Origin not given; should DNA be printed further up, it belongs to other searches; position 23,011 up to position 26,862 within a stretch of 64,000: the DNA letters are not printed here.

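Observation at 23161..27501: Candidate undescribed two-gene module: a 258-aa P/A-linker protein plus a 1183-aa Trp-free coiled-coil protein with a long Pro/Ala tail, coupled to an MFS transporter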

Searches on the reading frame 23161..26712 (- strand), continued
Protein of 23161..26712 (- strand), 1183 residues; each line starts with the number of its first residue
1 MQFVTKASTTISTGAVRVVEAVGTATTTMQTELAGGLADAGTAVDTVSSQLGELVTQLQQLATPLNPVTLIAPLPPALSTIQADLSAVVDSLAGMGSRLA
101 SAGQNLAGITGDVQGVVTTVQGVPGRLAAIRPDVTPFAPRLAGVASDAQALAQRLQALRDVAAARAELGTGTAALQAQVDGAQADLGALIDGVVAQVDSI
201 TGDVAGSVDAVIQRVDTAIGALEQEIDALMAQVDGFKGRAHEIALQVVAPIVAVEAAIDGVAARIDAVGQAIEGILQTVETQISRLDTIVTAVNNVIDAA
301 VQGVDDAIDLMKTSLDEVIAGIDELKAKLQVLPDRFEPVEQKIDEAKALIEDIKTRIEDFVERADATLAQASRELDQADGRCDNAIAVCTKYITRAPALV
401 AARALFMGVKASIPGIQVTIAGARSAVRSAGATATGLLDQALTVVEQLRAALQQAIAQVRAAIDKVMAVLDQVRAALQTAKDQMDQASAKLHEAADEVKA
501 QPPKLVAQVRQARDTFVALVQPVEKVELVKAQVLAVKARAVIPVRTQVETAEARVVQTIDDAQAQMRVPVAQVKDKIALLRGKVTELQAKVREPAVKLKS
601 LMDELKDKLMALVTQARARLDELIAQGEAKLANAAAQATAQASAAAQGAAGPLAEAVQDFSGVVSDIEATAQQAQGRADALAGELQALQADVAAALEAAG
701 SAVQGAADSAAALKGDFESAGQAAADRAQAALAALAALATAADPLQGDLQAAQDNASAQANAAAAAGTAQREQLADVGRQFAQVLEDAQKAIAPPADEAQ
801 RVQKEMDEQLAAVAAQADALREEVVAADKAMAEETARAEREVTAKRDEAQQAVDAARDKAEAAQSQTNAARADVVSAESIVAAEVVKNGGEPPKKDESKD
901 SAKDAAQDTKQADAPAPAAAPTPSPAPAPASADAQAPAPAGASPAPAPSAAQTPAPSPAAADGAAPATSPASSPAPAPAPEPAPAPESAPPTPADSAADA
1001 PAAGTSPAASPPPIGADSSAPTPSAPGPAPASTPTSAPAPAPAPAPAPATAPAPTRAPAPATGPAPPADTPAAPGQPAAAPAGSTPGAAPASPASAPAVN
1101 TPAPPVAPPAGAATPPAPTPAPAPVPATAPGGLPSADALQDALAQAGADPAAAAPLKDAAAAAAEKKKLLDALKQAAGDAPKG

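Call 47: search_protein_families(library=pfam, proteins=[L040:159-743:+, L040:733-1803:+, L040:2151-3899:+, L040:5280-6842:-, L040:6856-7524:-, L040:7517-9124:-, L029:857-2266:-, L029:2232-2696:-, L029:3703-4440:-, L036:13923-15458:+], max_evalue=0.001)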
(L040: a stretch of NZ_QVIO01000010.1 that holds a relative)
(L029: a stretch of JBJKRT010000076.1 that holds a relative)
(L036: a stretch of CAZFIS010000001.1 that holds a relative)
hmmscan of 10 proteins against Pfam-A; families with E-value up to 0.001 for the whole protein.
L040:159-743:+ (194 aa): 5 families
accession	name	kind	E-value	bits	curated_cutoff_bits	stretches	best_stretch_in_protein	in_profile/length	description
PF01381.28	HTH_3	-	6.5e-15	55.3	23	1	16-67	3-54/55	Helix-turn-helix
PF13560.12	HTH_31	-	4.9e-11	43.2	27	1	11-66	3-59/64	Helix-turn-helix domain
PF13443.12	HTH_26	-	6e-08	33.3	22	1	14-70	2-59/63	Cro/C1-type HTH DNA-binding domain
PF12844.13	HTH_19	-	5.4e-07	29.9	30.2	1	12-69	2-59/64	Helix-turn-helix domain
PF07883.17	Cupin_2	-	1.8e-05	24.8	27.2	1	117-185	4-68/70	Cupin domain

L040:733-1803:+ (356 aa): 1 family
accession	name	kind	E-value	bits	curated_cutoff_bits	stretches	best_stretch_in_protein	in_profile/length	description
PF01207.24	Dus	-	4e-83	279.5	20.4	1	37-340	2-298/311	Dihydrouridine synthase (Dus)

L040:2151-3899:+ (582 aa): 3 families
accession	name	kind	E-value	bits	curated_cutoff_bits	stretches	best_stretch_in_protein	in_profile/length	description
PF00015.26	MCPsignal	-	6.8e-54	182.7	34.6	1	330-486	2-172/172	Methyl-accepting chemotaxis protein (MCP) signalling domain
PF12729.13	4HB_MCP_1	-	5.7e-18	65.6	27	1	5-186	1-179/181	Four helix bundle sensory module for signal transduction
PF02203.21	TarH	-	4.3e-08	33.7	25.2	1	4-172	3-172/177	Tar ligand binding domain homologue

L040:5280-6842:- (520 aa): 0 families

L040:6856-7524:- (222 aa): 0 families

L040:7517-9124:- (535 aa): 1 family
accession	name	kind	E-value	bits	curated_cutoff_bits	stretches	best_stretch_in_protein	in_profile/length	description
PF00497.25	SBP_bac_3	-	2.6e-19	69.7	26.4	1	40-258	1-130/132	Bacterial extracellular solute-binding proteins, family 3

L029:857-2266:- (469 aa): 1 family
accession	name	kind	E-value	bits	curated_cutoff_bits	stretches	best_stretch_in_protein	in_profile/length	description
PF05936.17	T6SS_VasE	-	3.1e-42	145.3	23.4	1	49-352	1-317/429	Bacterial Type VI secretion, VC_A0110, EvfL, ImpJ, VasE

L029:2232-2696:- (154 aa): 0 families

L029:3703-4440:- (245 aa): 1 family
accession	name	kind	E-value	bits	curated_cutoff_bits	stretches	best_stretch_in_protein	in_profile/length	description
PF07661.19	MORN_2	-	4e-19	66.9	29.6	0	151-171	1-21/22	MORN repeat variant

L036:13923-15458:+ (511 aa): 0 families

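Call 49: list_cluster_members(proteins=[window:23161-26712:-, window:26725-27501:-, P0081, P0083])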
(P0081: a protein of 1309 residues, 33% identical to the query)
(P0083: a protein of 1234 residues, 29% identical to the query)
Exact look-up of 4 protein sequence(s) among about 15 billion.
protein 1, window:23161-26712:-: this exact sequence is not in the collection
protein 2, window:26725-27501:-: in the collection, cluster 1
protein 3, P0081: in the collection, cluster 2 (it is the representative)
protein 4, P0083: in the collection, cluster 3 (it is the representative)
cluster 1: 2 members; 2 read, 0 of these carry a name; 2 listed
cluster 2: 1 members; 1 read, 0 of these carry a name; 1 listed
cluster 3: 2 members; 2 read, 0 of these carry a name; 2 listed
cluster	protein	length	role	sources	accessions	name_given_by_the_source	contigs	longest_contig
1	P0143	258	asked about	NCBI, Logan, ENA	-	-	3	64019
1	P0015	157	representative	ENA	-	-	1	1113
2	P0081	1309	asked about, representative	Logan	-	-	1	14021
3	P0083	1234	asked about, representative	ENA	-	-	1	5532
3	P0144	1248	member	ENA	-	-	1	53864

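Call 57: search_solved_structures(query=A3, max_evalue=0.1)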
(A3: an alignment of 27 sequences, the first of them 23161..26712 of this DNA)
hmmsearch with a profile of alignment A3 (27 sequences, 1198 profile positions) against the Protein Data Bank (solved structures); distinct sequences matched with E-value up to 0.1: 72 (the best 60 are shown).
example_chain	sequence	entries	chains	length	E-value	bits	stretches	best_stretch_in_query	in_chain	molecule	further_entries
4tql_A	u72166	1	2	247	9e-10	40.9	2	483-634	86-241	Three helix bundle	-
9y5h_B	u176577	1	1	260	2e-08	36.4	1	107-344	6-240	sc-t-SNARE-diff-#3.3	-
7zr2_A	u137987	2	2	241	5.4e-08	35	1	242-372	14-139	Spike protein S2',Chimeric protein mimic of SARS-CoV-2 Spike HR1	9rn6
4v6m_A0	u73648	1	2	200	9.1e-07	31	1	562-735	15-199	Apolipoprotein A-I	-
1av1_A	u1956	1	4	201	9.3e-07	30.9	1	562-735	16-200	APOLIPOPROTEIN A-I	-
6pts_A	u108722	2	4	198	1e-06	30.8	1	562-733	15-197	Apolipoprotein A-I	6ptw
2msc_A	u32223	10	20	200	1e-06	30.8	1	562-733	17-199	Apolipoprotein A-I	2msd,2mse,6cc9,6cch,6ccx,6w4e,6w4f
7kjr_C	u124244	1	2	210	1.1e-06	30.6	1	563-735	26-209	Apolipoprotein A-I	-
8eqs_C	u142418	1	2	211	1.2e-06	30.6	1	563-735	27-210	Apolipoprotein A-I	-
3k2s_A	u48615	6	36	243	1.7e-06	30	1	562-735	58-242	Apolipoprotein A-I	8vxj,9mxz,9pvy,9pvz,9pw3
3s84_A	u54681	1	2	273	1.9e-06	29.9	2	517-717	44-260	Apolipoprotein A-IV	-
6clz_B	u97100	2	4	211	2e-06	29.8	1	559-734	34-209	Apolipoprotein A-I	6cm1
8qkd_A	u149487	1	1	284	4.3e-05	25.4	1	39-343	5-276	sc-CC-5-24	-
8qad_A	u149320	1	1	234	9.4e-05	24.3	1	36-162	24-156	sc-apCC-6-LLIA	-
6gao_A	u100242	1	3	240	0.00016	23.5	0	71-136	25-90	Outer capsid protein sigma-1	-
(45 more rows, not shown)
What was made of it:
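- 24787..25518 (-): Rod helix 2 (residues 399-642) with conserved prolines at 502, 522, 543, 569 and 594. ApoA-I-type profile matches at profile positions about 520-735 of A3, E about 1e-6 (call 57).
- Closest known: Exchangeable apolipoproteins. Same: Profile hits to ApoA-I at E about 1e-6 (call 57).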

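Call 60: search_protein_families(library=pfam, proteins=[L041:12653-15808:+, L044:12701-15982:+, L040:12626-13966:+], max_evalue=0.01)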
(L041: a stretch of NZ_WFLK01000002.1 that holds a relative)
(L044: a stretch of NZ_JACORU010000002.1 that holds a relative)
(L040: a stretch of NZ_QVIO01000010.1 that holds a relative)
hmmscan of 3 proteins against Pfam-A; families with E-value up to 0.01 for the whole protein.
L041:12653-15808:+ (1051 aa): 0 families

L044:12701-15982:+ (1093 aa): 0 families

L040:12626-13966:+ (446 aa): 0 families
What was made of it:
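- Closest known: UmbC stalk of Streptomyces umbrella toxin particles. Different: No C-terminal toxin domain was found (call 60).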

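Call 62: predict_structure(alignment_id=A3)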
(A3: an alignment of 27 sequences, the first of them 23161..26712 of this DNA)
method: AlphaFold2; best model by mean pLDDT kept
length: 1183 residues; sequences in the alignment: 27
mean_pLDDT: 70.7   pTM: 0.36
mean pLDDT of the five models: 70.7, 67.8, 66.3, 62.0, 58.4
residues with pLDDT >= 90: 25; 70-90: 862; 50-70: 52; < 50: 244
segments of 3 or more residues with pLDDT < 50: 644-648, 894-957, 959-979, 981-985, 987-1011, 1013-1070, 1078-1108, 1110-1133, 1177-1183
pLDDT, mean of each block of 10 residues (from residue 1): 82 83 80 78 79 78 73 73 75 76 76 81 78 75 81 79 82 85 84 85 83 82 80 78 75 79 79 79 80 82 85 86 86 85 89 90 91 88 86 81 86 88 90 89 88 86 84 85 84 84 84 82 82 80 79 80 77 80 83 80 82 81 80 73 50 66 72 74 77 80 80 78 77 71 76 82 81 82 80 75 82 82 82 86 87 88 86 83 76 47 34 33 34 32 32 34 32 36 37 34 32 33 36 34 35 35 34 37 34 32 34 35 32 62 71 77 76 52 33
secondary structure, 60 per line:
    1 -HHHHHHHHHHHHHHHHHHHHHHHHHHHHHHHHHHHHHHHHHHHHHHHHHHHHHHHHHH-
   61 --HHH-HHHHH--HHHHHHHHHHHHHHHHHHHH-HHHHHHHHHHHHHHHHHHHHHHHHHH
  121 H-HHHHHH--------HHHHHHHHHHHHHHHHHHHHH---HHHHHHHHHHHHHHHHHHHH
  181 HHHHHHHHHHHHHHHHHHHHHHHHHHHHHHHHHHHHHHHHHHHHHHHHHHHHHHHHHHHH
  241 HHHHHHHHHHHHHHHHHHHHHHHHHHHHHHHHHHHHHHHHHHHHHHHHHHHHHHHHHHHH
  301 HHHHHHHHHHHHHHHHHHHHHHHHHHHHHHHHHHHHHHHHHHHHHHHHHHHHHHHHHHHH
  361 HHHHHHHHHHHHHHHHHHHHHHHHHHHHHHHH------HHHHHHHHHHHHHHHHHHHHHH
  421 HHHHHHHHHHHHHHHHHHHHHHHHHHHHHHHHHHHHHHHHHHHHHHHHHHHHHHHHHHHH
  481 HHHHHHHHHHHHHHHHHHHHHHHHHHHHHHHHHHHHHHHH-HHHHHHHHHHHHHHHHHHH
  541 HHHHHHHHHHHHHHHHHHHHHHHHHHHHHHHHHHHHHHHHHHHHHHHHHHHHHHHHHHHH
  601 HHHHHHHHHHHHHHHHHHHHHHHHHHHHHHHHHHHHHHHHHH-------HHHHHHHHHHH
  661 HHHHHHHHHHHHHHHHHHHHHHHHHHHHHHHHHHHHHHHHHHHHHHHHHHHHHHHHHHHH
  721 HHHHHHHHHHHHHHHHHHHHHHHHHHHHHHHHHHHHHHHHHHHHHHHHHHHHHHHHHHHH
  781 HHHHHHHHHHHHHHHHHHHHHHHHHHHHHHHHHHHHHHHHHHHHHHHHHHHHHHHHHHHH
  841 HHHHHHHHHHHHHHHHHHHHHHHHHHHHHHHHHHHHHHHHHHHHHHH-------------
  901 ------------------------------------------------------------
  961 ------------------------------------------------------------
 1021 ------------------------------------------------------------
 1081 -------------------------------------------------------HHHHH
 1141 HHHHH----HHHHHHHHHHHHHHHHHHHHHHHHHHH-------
elements in order (helices of 4 or more, strands of 3 or more residues): H2-59 H67-71 H74-93 H95-121 H123-128 H137-157 H161-392 H399-520 H522-642 H650-887 H1136-1145 H1150-1176
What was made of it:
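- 26242..26712 (-): Large protein residues 1-157: conserved N-terminus (M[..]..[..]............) and shorter helices. AF2 helices 2-59, 74-121 and 137-157 (call 62).
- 25537..26232 (-): Rod helix 1 (residues 161-392). AF2 continuous helix, pLDDT 78-91 (call 62).
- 25420..25593 (-): Conserved tip (residues 374-431): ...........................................; both Cys (382, 389), turn at 393-398. Turn position from AF2 (call 62).
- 24787..25518 (-): AF2 (call 62).
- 23308..24033 (-): Disordered spacer (residues 894-1135), P/A/S/T-rich here. pLDDT 32-37 (call 62).
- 23185..23265 (-): C-terminal helix (residues 1150-1176) with the conserved motif [LF]-L-[DE]-x-[LI]-K-x-A followed by a P-rich end (LLDALK = residues 1169-1174). 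AF2 helix, pLDDT 62-77 (call 62).
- Model pTM is only 0.36 and no coordinates were available (call 62).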

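Call 68: fold_search(model_id=the predicted structure, library=pdb)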
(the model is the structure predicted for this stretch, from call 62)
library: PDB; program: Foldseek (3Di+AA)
matches with E <= 10: 289; with E <= 0.001: 2
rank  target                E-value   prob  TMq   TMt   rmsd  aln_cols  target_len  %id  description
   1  8w20_A                2.9e-05  0.93  0.07  0.11  81.3       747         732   15  Umb1 umbrella toxin particle (released 2024-04-17)
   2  9gm7_A                2.7e-04  0.66  0.09  0.07  120.8       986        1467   12  MukBEF in a nucleotide-bound state with open neck gate (monomer) (released 2025-03-26)
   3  7nyx_A                1.4e-03  0.35  0.08  0.07  120.1      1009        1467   13  Cryo-EM structure of the MukBEF-MatP-DNA monomer (closed conformation) (released 2021-07-07)
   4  6yvu_A                6.2e-03  0.60  0.10  0.10  102.1       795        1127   10  Condensin complex from S.cerevisiae ATP-free apo non-engaged state (released 2020-07-15)
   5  9qe0_B                6.2e-03  0.16  0.06  0.06  116.3       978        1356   10  Neobacillus vireti Wadjet-II JetABC dimer (released 2025-06-25)
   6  6yvu_B                7.4e-03  0.87  0.12  0.12  86.8       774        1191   10  Condensin complex from S.cerevisiae ATP-free apo non-engaged state (released 2020-07-15)
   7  9qe0_A                1.1e-02  0.30  0.08  0.07  59.4       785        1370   12  Neobacillus vireti Wadjet-II JetABC dimer (released 2025-06-25)
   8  7ogt_A                2.6e-02  0.51  0.10  0.16  103.8       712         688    8  Folded elbow of cohesin (released 2021-07-28)
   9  6z9l_A                3.5e-02  0.51  0.11  0.16  39.8       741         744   12  Enterococcal PrgA (released 2020-09-16)
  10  7qcd_B                5.7e-02  0.23  0.10  0.11  53.8       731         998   10  CryoEM structure of the Smc5/6-holocomplex (composite structure) (released 2022-09-21)
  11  7ogt_B                8.9e-02  0.25  0.10  0.15  99.4       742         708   11  Folded elbow of cohesin (released 2021-07-28)
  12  7qcd_A                1.5e-01  0.12  0.09  0.10  63.6       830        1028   10  CryoEM structure of the Smc5/6-holocomplex (composite structure) (released 2022-09-21)
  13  8j07_8K               1.8e-01  0.35  0.09  0.23  79.8       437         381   15  96nm repeat of human respiratory doublet microtubule and associated axonemal complexes (released 2023-07-26)
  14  8j07_8M               2.1e-01  0.33  0.09  0.23  79.7       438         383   16  96nm repeat of human respiratory doublet microtubule and associated axonemal complexes (released 2023-07-26)
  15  7ung_B2               2.3e-01  0.33  0.09  0.23  80.0       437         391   16  48-nm repeat of the human respiratory doublet microtubule (released 2022-10-05)
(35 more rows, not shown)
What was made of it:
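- Closest known: UmbC stalk of Streptomyces umbrella toxin particles. Same: Very long antiparallel coiled-coil stalk in a protein of antagonistic function (call 68).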
